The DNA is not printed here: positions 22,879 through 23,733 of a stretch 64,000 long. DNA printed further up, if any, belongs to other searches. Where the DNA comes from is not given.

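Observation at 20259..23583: Sulfation module: APS kinase (CysC) plus a glycosyltransferase-sulfotransferase fusion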

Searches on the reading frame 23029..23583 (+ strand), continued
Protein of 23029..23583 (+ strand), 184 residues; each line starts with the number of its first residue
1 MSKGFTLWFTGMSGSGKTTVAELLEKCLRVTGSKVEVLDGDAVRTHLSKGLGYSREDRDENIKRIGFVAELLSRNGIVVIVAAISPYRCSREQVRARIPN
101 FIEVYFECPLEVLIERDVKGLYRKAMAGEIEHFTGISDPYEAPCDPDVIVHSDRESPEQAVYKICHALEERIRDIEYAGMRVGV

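Call 84: find_encoding_contigs(protein=P0340, flank=6000, max_places=1)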
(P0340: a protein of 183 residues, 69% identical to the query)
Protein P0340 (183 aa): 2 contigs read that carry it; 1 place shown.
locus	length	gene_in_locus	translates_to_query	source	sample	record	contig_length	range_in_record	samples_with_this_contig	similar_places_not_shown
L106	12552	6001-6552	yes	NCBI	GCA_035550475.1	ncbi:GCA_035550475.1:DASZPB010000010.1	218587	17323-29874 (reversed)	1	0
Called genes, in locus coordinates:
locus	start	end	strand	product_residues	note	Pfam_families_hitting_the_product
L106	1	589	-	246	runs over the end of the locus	PF00005:ABC_tran, PF02463:SMC_N (faint)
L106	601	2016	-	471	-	PF25919:BSH_CusB (faint), PF25917:BSH_RND, PF25954:Beta-barrel_RND_2 (faint), PF25990:Beta-barrel_YknX, PF25989:YknX_C, PF25967:RND-MFP_C (weak)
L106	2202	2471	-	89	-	-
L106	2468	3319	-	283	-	PF01039:Carboxyl_trans, PF03255:ACCA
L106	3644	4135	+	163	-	-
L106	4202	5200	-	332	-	PF00990:GGDEF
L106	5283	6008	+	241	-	PF01507:PAPS_reduct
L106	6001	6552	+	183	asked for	PF01583:APS_kinase, PF13238:AAA_18 (weak)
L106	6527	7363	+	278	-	PF02811:PHP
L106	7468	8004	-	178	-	PF03602:Cons_hypoth95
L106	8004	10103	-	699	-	PF17191:RecG_wedge, PF00270:DEAD, PF04851:ResIII, PF00271:Helicase_C, PF22590:Cas3-like_C_2 (weak), PF19833:RecG_dom3_C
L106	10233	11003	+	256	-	PF00106:adh_short, PF13561:adh_short_C2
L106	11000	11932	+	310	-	PF10017:Methyltransf_33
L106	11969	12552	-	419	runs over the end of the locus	PF02698:DUF218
